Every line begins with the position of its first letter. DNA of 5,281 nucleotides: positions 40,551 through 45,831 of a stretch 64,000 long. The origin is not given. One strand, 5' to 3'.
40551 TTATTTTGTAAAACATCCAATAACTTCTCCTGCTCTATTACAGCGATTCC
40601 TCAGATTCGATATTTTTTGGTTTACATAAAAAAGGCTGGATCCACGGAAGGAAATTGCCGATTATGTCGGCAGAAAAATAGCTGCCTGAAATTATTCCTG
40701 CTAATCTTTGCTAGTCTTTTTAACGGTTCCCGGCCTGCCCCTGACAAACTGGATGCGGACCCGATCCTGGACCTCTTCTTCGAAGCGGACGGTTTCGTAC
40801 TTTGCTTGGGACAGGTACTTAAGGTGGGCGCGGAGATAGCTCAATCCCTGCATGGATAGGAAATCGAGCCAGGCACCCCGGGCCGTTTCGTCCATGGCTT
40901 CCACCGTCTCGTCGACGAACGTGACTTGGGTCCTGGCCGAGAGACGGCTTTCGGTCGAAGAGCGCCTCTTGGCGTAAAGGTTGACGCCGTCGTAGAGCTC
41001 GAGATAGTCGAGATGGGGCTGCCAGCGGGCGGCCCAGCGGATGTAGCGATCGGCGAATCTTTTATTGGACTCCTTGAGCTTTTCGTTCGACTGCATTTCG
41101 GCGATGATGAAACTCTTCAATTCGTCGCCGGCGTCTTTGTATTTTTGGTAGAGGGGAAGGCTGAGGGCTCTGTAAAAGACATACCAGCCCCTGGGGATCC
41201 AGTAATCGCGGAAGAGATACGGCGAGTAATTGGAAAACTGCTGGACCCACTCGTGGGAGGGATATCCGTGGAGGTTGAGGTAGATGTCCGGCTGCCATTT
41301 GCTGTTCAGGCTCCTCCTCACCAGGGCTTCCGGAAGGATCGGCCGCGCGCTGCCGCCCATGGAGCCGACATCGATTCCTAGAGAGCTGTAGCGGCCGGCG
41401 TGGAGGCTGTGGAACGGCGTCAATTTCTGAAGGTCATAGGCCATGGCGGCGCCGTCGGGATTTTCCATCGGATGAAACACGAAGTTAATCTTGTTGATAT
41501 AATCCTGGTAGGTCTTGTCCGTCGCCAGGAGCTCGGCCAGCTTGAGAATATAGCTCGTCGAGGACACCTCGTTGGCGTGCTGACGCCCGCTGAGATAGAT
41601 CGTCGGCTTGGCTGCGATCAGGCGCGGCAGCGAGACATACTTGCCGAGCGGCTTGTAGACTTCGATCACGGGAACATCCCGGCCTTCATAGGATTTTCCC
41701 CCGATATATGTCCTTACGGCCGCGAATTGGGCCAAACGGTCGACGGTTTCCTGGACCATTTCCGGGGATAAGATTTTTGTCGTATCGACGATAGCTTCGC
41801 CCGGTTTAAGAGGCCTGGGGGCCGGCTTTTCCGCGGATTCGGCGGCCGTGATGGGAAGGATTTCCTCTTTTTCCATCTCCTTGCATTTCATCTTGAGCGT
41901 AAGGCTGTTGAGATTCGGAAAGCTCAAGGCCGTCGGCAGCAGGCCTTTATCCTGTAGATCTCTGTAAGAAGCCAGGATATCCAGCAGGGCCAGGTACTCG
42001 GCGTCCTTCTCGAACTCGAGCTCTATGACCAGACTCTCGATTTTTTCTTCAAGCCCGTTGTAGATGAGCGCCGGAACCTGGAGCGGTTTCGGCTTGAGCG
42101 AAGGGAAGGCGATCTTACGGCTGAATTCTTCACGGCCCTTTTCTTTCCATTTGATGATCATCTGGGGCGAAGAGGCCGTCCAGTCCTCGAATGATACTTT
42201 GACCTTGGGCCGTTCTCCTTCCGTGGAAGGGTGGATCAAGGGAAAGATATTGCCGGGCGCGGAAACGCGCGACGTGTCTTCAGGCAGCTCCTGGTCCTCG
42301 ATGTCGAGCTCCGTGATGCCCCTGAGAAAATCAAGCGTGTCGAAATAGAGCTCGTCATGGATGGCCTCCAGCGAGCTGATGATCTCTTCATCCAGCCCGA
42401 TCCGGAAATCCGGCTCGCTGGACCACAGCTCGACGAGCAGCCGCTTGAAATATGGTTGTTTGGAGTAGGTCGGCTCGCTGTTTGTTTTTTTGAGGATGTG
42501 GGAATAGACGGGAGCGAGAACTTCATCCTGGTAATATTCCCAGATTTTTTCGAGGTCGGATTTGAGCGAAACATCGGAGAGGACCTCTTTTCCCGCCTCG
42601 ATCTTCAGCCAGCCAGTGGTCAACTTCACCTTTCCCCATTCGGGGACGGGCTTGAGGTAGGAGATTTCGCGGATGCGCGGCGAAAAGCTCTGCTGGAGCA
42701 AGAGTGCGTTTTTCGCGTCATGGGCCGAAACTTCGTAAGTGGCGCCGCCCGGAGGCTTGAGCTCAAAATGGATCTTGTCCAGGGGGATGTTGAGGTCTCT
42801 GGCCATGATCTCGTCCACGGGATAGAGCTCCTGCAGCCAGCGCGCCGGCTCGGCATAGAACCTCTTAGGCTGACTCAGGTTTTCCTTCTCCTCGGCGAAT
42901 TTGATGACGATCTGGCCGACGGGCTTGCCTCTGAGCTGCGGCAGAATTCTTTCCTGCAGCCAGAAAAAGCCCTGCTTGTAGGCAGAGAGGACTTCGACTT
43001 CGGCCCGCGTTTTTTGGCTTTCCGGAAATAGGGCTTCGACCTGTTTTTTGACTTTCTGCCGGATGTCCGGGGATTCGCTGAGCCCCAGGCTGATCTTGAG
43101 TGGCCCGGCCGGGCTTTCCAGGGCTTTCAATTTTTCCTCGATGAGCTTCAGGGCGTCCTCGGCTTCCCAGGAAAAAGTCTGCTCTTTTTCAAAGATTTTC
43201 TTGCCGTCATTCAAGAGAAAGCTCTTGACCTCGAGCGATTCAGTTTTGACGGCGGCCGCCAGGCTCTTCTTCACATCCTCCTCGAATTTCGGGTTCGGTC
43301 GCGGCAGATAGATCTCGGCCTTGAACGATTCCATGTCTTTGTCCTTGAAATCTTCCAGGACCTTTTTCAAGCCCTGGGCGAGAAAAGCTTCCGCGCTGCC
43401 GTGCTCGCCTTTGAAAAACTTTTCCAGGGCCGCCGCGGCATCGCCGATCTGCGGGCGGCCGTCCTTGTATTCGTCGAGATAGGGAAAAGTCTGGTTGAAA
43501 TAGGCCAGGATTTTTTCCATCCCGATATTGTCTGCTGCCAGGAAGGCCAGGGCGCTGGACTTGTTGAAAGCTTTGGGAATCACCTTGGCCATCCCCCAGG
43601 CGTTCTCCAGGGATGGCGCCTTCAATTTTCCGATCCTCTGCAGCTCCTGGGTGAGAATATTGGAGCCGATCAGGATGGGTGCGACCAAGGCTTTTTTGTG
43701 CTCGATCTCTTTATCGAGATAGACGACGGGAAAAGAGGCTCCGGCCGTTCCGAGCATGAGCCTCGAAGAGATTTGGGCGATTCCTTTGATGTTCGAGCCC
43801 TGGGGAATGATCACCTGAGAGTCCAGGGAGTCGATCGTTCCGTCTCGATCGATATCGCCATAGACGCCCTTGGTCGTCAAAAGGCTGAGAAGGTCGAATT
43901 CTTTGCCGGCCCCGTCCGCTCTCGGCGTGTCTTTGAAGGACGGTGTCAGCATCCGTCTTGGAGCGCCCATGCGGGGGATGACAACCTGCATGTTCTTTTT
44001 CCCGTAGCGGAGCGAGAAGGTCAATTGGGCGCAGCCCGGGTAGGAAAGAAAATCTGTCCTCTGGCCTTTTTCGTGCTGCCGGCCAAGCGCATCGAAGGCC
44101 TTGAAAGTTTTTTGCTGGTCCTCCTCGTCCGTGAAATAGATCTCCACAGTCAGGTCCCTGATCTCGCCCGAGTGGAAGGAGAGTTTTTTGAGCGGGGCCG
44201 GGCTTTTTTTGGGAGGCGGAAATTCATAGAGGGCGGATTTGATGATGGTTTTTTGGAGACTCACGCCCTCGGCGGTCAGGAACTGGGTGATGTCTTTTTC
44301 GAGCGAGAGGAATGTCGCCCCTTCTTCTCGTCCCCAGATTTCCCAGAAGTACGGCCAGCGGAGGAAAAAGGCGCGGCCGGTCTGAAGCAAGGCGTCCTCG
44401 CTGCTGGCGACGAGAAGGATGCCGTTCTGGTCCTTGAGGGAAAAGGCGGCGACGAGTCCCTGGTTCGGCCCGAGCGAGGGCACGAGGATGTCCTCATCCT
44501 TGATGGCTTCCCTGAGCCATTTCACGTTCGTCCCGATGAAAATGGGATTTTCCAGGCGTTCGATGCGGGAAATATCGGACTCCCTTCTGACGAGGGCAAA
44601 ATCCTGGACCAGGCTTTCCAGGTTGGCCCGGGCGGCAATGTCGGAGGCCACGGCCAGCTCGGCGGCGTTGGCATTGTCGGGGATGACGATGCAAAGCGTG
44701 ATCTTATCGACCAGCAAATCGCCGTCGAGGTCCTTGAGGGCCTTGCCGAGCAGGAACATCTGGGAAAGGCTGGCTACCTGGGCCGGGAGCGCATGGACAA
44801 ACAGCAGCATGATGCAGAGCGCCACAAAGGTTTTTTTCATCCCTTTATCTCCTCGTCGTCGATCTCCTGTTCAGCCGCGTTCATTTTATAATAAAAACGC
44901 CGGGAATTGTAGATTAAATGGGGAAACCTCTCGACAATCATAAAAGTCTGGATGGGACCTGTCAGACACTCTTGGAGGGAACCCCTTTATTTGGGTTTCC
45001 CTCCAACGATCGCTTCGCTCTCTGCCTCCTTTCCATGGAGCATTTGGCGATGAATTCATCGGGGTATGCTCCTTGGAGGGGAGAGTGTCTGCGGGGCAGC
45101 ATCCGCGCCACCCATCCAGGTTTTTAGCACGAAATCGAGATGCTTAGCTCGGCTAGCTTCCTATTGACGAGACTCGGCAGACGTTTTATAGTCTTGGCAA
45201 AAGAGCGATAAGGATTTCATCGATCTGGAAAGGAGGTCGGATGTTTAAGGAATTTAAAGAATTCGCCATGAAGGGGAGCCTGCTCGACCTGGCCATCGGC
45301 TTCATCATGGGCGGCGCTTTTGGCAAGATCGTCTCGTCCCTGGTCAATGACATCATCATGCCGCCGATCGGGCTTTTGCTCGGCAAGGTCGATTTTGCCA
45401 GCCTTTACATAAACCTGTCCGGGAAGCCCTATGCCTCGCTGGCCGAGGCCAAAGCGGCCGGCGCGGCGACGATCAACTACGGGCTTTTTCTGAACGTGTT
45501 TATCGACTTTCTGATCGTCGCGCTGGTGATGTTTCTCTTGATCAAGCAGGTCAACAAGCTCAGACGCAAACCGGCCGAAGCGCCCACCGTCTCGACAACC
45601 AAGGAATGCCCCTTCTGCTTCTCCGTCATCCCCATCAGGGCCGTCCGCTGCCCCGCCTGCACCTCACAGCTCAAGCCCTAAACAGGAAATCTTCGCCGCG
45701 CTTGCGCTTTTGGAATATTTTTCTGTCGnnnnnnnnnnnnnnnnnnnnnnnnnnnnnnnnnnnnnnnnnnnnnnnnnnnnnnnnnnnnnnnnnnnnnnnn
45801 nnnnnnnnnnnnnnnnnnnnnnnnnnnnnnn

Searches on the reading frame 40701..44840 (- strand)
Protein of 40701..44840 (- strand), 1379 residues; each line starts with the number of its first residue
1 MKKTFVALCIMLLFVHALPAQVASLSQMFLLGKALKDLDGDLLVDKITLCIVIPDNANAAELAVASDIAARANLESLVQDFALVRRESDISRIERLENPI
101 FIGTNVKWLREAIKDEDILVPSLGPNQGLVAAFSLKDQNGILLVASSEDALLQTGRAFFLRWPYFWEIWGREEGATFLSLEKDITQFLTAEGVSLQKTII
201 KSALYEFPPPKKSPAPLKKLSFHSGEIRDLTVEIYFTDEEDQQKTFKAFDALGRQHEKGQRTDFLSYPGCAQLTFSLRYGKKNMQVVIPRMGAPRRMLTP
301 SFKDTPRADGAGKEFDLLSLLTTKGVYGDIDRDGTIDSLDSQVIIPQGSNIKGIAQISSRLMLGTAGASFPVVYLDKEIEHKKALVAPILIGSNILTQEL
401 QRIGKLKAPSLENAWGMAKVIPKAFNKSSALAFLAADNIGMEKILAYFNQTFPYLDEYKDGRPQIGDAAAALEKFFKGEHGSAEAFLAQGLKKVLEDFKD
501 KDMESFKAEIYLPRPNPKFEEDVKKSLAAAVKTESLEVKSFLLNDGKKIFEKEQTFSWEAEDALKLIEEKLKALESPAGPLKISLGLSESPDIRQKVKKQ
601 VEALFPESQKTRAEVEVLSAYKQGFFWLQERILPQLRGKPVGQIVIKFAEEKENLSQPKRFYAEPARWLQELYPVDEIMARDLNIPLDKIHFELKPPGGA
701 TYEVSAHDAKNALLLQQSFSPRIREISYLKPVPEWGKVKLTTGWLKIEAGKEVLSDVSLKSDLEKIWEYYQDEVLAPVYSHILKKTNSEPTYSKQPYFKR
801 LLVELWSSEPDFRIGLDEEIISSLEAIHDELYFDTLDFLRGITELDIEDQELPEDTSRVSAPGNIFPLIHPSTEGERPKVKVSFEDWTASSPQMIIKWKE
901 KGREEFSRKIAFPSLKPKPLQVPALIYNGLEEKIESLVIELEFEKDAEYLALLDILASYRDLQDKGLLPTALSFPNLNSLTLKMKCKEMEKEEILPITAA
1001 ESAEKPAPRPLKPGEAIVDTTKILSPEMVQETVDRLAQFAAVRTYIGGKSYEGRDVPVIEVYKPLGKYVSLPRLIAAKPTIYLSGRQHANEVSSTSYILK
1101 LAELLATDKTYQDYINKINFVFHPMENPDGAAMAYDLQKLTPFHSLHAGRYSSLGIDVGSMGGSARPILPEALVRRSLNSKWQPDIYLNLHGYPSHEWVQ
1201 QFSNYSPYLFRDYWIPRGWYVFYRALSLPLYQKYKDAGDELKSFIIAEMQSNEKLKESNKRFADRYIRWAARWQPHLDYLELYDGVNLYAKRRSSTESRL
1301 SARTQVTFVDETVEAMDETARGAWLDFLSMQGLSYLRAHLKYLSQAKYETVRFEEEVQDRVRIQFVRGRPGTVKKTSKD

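Call 39: search_protein_families(library=pfam, proteins=[window:40701-44840:-])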
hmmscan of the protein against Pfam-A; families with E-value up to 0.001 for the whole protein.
window:40701-44840:- (1379 aa): 1 family
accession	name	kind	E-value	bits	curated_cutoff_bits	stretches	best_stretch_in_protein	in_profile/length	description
PF00246.29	Peptidase_M14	-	7.2e-14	52.5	21.6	1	1041-1135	15-107/286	Zinc carboxypeptidase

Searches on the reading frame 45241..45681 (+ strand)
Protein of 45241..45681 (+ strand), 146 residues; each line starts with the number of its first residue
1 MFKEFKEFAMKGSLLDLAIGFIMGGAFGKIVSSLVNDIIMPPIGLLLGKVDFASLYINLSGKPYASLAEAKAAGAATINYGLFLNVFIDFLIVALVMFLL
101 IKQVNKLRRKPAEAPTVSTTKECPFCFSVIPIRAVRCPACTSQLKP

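Call 39: search_protein_families(library=pfam, proteins=[window:45241-45681:+])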
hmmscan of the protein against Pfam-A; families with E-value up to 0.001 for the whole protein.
window:45241-45681:+ (146 aa): 1 family
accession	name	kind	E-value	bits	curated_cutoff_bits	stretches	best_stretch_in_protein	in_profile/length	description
PF01741.23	MscL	-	4.8e-40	137.2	27.4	1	1-120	1-111/123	Large-conductance mechanosensitive channel, MscL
